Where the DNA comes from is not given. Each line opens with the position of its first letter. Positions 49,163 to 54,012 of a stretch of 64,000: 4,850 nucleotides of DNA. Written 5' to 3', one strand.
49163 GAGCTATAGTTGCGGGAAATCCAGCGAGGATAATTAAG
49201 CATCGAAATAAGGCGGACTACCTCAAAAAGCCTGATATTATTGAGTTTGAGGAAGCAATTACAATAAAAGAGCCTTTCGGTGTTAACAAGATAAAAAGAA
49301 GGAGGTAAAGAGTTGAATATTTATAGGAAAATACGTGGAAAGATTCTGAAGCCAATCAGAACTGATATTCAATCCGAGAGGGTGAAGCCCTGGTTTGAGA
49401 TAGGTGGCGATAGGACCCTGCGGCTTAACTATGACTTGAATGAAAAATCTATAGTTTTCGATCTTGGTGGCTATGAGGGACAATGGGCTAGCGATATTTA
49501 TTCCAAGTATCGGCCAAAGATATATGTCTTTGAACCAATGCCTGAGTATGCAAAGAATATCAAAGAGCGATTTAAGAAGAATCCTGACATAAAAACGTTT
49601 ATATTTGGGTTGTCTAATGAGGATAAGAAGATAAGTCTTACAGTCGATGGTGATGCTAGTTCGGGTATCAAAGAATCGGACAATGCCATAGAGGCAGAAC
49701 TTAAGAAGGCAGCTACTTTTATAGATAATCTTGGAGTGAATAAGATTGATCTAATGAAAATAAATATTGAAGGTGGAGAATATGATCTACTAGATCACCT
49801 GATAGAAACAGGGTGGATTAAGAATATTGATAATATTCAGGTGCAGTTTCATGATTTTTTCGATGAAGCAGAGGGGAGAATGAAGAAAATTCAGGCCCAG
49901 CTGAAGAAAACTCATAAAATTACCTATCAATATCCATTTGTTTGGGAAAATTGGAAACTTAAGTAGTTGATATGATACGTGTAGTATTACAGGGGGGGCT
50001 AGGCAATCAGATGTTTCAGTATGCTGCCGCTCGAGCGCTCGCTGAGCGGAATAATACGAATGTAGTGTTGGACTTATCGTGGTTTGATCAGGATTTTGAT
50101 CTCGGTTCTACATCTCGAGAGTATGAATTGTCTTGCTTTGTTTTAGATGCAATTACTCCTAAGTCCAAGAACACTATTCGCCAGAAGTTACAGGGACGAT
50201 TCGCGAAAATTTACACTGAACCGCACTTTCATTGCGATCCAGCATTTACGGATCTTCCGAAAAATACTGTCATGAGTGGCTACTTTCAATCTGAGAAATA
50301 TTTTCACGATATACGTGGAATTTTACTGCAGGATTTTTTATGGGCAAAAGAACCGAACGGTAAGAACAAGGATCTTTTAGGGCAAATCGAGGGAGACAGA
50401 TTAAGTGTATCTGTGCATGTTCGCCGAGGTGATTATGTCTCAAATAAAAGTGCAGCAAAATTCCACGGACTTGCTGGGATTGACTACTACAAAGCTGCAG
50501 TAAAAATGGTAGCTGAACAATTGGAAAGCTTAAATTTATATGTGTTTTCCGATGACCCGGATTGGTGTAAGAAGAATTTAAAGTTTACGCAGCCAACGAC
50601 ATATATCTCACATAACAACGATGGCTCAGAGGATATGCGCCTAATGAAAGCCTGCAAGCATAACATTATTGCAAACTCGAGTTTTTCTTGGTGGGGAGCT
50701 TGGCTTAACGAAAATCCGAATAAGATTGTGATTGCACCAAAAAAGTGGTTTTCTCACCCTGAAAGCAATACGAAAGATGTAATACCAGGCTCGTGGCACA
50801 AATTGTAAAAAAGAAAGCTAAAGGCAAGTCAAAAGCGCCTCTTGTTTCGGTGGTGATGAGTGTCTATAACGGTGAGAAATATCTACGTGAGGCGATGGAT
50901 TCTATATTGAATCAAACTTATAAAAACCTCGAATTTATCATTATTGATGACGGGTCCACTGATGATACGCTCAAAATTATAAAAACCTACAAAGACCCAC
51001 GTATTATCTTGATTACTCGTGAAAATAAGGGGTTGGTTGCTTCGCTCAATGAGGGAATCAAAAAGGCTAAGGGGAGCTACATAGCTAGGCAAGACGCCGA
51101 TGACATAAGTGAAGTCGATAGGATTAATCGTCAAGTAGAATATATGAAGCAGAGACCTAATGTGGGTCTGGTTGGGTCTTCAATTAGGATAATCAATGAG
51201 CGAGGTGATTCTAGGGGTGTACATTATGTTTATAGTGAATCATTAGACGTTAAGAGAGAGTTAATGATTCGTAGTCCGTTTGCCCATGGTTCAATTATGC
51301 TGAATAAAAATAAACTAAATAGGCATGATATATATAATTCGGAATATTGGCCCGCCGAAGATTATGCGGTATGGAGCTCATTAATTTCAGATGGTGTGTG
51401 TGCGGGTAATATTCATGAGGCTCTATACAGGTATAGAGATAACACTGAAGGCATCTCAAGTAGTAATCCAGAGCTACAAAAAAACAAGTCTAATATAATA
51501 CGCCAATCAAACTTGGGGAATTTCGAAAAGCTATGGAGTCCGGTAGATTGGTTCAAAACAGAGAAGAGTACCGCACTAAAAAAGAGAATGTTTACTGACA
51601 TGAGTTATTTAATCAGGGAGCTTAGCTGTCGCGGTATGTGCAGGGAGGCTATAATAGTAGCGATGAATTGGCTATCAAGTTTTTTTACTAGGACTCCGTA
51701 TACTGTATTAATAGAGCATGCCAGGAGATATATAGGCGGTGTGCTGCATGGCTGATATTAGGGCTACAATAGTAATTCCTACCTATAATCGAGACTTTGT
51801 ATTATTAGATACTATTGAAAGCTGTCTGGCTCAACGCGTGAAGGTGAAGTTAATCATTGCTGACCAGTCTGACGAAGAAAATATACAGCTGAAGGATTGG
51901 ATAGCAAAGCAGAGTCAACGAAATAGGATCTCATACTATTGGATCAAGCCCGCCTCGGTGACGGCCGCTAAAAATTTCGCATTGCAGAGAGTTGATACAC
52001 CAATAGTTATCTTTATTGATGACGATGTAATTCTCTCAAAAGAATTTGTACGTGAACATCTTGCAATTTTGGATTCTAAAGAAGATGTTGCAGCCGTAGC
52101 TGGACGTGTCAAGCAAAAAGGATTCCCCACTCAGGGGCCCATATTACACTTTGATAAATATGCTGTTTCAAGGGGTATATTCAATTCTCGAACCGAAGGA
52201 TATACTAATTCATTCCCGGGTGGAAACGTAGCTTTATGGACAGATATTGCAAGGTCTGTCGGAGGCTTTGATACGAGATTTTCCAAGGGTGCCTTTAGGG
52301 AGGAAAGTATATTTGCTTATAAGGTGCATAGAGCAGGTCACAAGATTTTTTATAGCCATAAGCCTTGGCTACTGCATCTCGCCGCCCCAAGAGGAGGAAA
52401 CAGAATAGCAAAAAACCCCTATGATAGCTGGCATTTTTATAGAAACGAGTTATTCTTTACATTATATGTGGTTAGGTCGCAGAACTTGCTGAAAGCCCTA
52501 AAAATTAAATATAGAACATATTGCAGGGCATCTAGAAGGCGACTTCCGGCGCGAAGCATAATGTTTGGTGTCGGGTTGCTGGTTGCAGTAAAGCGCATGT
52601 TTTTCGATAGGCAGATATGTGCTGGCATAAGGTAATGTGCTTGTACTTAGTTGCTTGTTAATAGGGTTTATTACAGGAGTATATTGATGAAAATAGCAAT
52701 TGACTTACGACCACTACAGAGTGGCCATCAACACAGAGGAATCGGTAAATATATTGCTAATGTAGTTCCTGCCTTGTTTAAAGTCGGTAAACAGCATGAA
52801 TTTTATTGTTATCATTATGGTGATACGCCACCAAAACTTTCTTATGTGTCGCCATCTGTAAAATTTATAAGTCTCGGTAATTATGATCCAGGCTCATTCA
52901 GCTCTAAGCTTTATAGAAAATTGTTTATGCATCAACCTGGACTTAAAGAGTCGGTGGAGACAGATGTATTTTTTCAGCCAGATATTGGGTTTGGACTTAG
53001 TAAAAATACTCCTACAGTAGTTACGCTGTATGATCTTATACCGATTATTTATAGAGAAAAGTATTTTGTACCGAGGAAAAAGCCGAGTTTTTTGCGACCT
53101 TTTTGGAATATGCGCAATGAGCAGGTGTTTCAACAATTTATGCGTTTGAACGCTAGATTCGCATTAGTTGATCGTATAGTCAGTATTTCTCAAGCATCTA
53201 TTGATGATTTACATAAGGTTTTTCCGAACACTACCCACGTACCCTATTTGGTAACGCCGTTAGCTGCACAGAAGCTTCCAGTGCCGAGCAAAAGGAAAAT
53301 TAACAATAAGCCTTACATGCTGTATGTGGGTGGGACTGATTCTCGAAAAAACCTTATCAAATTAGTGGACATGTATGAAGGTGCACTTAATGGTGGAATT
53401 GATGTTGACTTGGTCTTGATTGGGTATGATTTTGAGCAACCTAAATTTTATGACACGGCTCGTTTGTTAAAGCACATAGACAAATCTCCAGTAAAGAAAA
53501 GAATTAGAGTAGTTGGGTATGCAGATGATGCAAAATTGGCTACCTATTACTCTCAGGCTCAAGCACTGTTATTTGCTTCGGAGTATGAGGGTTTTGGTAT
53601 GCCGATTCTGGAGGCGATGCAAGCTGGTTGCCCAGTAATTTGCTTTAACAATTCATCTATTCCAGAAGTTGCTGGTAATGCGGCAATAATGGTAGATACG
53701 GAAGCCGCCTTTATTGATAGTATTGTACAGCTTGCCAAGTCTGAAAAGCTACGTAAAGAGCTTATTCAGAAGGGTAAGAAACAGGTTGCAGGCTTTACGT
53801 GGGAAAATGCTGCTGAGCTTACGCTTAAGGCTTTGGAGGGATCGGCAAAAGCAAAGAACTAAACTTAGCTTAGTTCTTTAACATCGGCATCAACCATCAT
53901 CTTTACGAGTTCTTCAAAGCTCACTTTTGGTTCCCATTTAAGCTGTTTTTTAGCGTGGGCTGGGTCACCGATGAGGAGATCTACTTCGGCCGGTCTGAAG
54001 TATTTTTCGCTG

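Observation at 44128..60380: A ~16 kb fucosylated, methylated and acetylated glycan locus exported by a Wzm/Wzt ABC system, with a probable chain-terminating methyl cap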

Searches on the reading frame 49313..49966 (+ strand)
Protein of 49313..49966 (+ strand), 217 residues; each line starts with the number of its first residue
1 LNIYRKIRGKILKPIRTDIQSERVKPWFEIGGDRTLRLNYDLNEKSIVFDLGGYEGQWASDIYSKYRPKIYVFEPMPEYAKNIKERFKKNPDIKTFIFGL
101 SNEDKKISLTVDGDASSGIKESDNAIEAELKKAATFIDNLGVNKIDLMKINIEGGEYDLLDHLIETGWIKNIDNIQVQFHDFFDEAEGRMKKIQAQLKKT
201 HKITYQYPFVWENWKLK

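Call 3: search_protein_families(library=pfam, proteins=[window:49313-49966:+], max_evalue=0.01)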
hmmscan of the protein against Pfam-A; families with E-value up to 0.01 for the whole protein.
window:49313-49966:+ (217 aa): 1 family
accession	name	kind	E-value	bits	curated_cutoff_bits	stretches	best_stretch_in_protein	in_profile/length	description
PF05050.19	Methyltransf_21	-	1.3e-10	42.1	22.7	1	50-187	1-156/173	Methyltransferase FkbM domain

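Call 8: search_protein_families(library=ncbifam, proteins=[window:49313-49966:+], max_evalue=0.001)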
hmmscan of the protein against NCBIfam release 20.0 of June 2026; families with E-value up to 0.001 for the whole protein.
window:49313-49966:+ (217 aa): 1 family
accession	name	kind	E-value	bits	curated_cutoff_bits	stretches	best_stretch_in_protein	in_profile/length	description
TIGR01444.1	fkbM_fam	subfamily_domain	2.2e-16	60.6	37.7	1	48-180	2-143/143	FkbM family methyltransferase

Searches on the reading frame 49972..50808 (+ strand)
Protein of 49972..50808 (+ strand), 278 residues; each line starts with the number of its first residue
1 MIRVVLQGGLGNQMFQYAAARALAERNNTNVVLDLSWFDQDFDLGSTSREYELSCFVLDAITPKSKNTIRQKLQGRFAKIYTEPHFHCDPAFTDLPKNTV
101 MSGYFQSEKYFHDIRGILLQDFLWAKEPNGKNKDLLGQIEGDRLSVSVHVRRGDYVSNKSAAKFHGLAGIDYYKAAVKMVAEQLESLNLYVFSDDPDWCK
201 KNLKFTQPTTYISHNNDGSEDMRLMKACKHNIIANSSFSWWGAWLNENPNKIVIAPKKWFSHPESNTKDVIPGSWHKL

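Call 3: search_protein_families(library=pfam, proteins=[window:49972-50808:+], max_evalue=0.01)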
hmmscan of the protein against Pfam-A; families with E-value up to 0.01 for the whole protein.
window:49972-50808:+ (278 aa): 1 family
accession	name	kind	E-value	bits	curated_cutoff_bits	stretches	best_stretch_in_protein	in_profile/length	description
PF01531.22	Glyco_transf_11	-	5.2e-38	131.4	23.9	1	4-268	35-287/298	Glycosyl transferase family 11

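Call 8: search_protein_families(library=ncbifam, proteins=[window:49972-50808:+], max_evalue=0.001)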
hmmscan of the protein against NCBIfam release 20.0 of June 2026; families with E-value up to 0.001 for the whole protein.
window:49972-50808:+ (278 aa): 0 families

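Call 67: search_solved_structures(query=window:49972-50805:+, max_evalue=0.01, show_alignments=1)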
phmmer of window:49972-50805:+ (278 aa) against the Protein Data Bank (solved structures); distinct sequences matched with E-value up to 0.01: 0.

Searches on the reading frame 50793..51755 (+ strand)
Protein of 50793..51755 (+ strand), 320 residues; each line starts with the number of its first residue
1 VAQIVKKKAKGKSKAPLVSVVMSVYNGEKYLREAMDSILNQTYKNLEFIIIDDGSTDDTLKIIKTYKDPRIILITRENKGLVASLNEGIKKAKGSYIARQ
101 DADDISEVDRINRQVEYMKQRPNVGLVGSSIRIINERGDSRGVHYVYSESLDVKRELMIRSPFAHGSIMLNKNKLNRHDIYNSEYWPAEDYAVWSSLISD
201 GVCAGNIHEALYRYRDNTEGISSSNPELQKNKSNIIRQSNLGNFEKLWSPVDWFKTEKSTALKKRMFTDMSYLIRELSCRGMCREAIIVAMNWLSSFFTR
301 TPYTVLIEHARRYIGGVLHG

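Call 3: search_protein_families(library=pfam, proteins=[window:50793-51755:+], max_evalue=0.01)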
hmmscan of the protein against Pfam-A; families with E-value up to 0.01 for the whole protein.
window:50793-51755:+ (320 aa): 3 families
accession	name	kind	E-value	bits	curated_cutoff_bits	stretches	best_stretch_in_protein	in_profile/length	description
PF00535.33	Glycos_transf_2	-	4.8e-37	127.9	23.3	1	19-175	1-163/168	Glycosyl transferase family 2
PF10111.15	Glyco_tranf_2_2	-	3.5e-14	53.4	27.3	1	19-165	1-159/276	Glycosyltransferase like family 2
PF13641.12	Glyco_tranf_2_3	-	7e-11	43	27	1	18-138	3-129/230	Glycosyltransferase like family 2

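Call 33: search_protein_families(library=ncbifam, proteins=[window:50793-51755:+], max_evalue=0.00001)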
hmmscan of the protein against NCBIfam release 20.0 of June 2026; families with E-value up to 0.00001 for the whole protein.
window:50793-51755:+ (320 aa): 20 families
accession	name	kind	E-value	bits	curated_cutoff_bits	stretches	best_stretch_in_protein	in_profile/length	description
NF053739.1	GlytfEpsEBac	equivalog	7.9e-44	149.6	450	1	16-220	1-208/265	glycosyltransferase EpsE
NF047683.1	TeichurnBiosyTuaG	equivalog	3.2e-31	108.9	400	1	14-238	4-227/252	teichuronic acid biosynthesis protein TuaG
NF007482.0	PRK10073.1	equivalog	4.7e-25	88.3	423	1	13-106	3-98/334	glycosyltransferase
TIGR03937.1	PgaC_IcaA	equivalog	9.8e-22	77.5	422.3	1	6-135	35-167/407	poly-beta-1,6-N-acetyl-D-glucosamine synthase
NF041394.1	GtaseAglG_Halo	equivalog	3.9e-16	59.2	440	1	18-128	3-117/304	glucosyl-dolichyl phosphate glucuronosyltransferase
NF038302.1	EPS_HpsE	equivalog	6.3e-15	54.9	300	1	19-133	4-126/307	hormogonium polysaccharide biosynthesis glycosyltransferase HpsE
NF050050.1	ProtGlycPglI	equivalog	1.2e-14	54.5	500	1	16-220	2-206/306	GalNAc(5)-diNAcBac-PP-undecaprenol beta-1,3-glucosyltransferase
TIGR03111.1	glyc2_xrt_Gpos1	hypoth_equivalog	7.3e-14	51.4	363.95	1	4-127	37-165/439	TIGR03111 family XrtG-associated glycosyltransferase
NF041875.1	EPS_EpsD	equivalog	2.1e-13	50.4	370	1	18-128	1-114/325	exopolysaccharide biosynthesis glycosyltransferase EpsD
NF007453.0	PRK10018.1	equivalog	4.4e-13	49.5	382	1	14-120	4-113/280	colanic acid biosynthesis glycosyltransferase WcaA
TIGR04017.1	WcaA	equivalog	6.2e-13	49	495.75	1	14-117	3-109/279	colanic acid biosynthesis glycosyltransferase WcaA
TIGR03965.1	mycofact_glyco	equivalog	9.1e-11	41.3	280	1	3-134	61-194/467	mycofactocin biosynthesis glycosyltransferase MftF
TIGR04242.1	nodulat_NodC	equivalog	8.7e-10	38.1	550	1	6-130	38-167/395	chitooligosaccharide synthase NodC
NF038299.1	EPS_HpsN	equivalog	1.5e-09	37.3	425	1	16-130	1-118/317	hormogonium polysaccharide biosynthesis glycosyltransferase HpsN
TIGR04009.1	wcaE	equivalog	4.1e-09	36.1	369.2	1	19-266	7-244/248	colanic acid biosynthesis glycosyltransferase WcaE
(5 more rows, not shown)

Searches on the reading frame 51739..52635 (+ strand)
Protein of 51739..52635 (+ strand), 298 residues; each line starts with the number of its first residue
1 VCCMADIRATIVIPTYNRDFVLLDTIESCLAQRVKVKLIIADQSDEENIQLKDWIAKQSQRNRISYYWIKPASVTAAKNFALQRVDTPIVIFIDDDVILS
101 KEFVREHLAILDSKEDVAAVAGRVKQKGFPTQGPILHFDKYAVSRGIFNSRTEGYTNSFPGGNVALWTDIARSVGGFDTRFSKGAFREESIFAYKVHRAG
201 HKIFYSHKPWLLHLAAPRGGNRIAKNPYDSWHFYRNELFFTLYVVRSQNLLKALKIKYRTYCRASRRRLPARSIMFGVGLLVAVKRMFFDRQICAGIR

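Call 3: search_protein_families(library=pfam, proteins=[window:51739-52635:+], max_evalue=0.01)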
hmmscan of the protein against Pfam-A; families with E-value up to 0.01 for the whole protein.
window:51739-52635:+ (298 aa): 4 families
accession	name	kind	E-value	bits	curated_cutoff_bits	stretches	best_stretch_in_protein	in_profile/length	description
PF00535.33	Glycos_transf_2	-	4.3e-14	53.2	23.3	1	10-136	1-128/168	Glycosyl transferase family 2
PF13641.12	Glyco_tranf_2_3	-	1.4e-13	51.8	27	1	10-210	4-208/230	Glycosyltransferase like family 2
PF13632.12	Glyco_trans_2_3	-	0.00028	21.2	27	1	89-213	1-122/198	Glycosyl transferase family group 2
PF13712.12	Glyco_tranf_2_5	-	0.0033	17.6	27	1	72-136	39-103/210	Glycosyltransferase like family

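Call 33: search_protein_families(library=ncbifam, proteins=[window:51739-52635:+], max_evalue=0.00001)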
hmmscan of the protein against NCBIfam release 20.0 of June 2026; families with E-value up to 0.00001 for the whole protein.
window:51739-52635:+ (298 aa): 9 families
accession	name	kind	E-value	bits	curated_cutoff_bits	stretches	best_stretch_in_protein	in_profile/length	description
NF038299.1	EPS_HpsN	equivalog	3.1e-34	118.4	425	2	10-126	4-121/317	hormogonium polysaccharide biosynthesis glycosyltransferase HpsN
NF041875.1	EPS_EpsD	equivalog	2.5e-19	69.9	370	1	11-215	3-208/325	exopolysaccharide biosynthesis glycosyltransferase EpsD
TIGR04440.1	glyco_TIGR04440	domain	2.4e-14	53.6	70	1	9-126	2-121/215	TIGR00180 family glycosyltransferase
TIGR03965.1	mycofact_glyco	equivalog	3.9e-10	39.2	280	1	9-208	76-275/467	mycofactocin biosynthesis glycosyltransferase MftF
NF038302.1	EPS_HpsE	equivalog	2.4e-08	33.3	300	1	9-127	3-127/307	hormogonium polysaccharide biosynthesis glycosyltransferase HpsE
NF050050.1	ProtGlycPglI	equivalog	5.2e-07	29.3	500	1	10-105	5-102/306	GalNAc(5)-diNAcBac-PP-undecaprenol beta-1,3-glucosyltransferase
NF041394.1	GtaseAglG_Halo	equivalog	5.7e-07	29.1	440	1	10-183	4-180/304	glucosyl-dolichyl phosphate glucuronosyltransferase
TIGR03111.1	glyc2_xrt_Gpos1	hypoth_equivalog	6.4e-07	28.5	363.95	1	9-124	51-169/439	TIGR03111 family XrtG-associated glycosyltransferase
NF047683.1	TeichurnBiosyTuaG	equivalog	2.5e-06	27.3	400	1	9-115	8-115/252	teichuronic acid biosynthesis protein TuaG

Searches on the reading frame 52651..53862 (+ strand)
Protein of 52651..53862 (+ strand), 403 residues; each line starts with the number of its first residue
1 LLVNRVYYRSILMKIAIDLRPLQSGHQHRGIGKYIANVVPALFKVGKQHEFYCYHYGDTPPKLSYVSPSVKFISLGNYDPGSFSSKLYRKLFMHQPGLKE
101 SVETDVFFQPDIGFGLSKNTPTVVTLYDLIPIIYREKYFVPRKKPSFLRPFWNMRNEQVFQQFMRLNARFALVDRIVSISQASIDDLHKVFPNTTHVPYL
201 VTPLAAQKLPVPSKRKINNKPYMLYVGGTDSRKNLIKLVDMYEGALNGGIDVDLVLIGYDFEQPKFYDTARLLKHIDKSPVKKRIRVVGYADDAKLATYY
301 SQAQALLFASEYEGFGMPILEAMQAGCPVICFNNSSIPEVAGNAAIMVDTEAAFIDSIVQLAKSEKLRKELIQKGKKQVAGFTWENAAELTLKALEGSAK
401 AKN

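Call 4: search_protein_families(library=pfam, proteins=[window:52651-53862:+], max_evalue=0.01)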
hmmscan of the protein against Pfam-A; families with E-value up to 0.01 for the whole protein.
window:52651-53862:+ (403 aa): 5 families
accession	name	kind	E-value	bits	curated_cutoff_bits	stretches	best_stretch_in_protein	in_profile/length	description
PF00534.26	Glycos_transf_1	-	3e-26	92.4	26.4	1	215-378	10-172/172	Glycosyl transferases group 1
PF13692.12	Glyco_trans_1_4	-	3.4e-20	73.2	27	1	221-363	2-141/142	Glycosyl transferases group 1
PF20706.3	GT4-conflict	-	7.3e-10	38.8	26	1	196-339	172-318/385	Family 4 Glycosyltransferase in conflict systems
PF13524.12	Glyco_trans_1_2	-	2.3e-06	28.1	25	1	284-389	28-140/144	Glycosyl transferase-like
PF13439.12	Glyco_transf_4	-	0.0013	19.2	28.5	1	30-191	3-152/170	Glycosyltransferase Family 4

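Call 33: search_protein_families(library=ncbifam, proteins=[window:52651-53862:+], max_evalue=0.00001)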
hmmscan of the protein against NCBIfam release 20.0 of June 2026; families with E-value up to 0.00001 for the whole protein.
window:52651-53862:+ (403 aa): 15 families
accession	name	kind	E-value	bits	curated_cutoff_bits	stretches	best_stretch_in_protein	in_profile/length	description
TIGR04047.1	MSMEG_0565_glyc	hypoth_equivalog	2e-21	76.5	259.85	1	217-393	190-369/373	MSMEG_0565 family glycosyltransferase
NF041876.1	EPS_EpsE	equivalog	4e-14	52.7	400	1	233-388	227-386/389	exopolysaccharide biosynthesis GT4 family glycosyltransferase EpsE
NF038295.1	EPS_HpsP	equivalog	1.2e-13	50.8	550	1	182-394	166-383/388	hormogonium polysaccharide biosynthesis glycosyltransferase HpsP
NF050063.1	ProtGlycPglJ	equivalog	1.7e-12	47.2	500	1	168-393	140-361/363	N-acetylgalactosamine-N,N'-diacetylbacillosaminyl-diphospho-undecaprenol 4-alpha-N-acetylgalactosaminyltransferase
NF041010.1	glycosy_Agl16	equivalog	4.5e-12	45.5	575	1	173-391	134-344/352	glycosylation protein Agl16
TIGR03999.1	thiol_BshA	equivalog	4.4e-10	39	273.7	1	247-379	225-353/375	N-acetyl-alpha-D-glucosaminyl L-malate synthase BshA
NF038229.1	Glyco4_Geo_Pelo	equivalog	4.7e-10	39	400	1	181-380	122-317/338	GPMC system family 4 glycosyltransferase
TIGR03449.1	mycothiol_MshA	equivalog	6.9e-10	38.4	462.5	1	274-394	275-399/406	D-inositol-3-phosphate glycosyltransferase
TIGR02149.1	glgA_Coryne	subfamily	1.7e-09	37.3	302.4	1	172-393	144-385/391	glycogen synthase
NF007396.0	PRK09922.1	equivalog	1.5e-08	34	385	1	196-333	159-290/361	lipopolysaccharide 1,6-galactosyltransferase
NF053787.1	GlcN_PG_synth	equivalog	2.2e-08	33.4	480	1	287-386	245-347/361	N-acetylglucosaminyl phosphatidylglycerol synthase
NF049988.1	MGlcDAGSynMgs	equivalog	1.3e-07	31.3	400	1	269-389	256-378/398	alpha-monoglucosyldiacylglycerol synthase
NF012028.0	PRK15484.1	subfamily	2.1e-07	30.4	618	1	219-388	192-368/380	lipopolysaccharide N-acetylglucosaminyltransferase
NF038255.1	exopoly_VpsD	equivalog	9.4e-07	28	300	1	231-331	214-311/381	VpsD family glycosyltransferase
NF047880.1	glyco_SdgA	exception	2.8e-06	26.2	800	1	274-371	363-463/488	serine-aspartate repeat adhesin O-glycosyltransferase SdgA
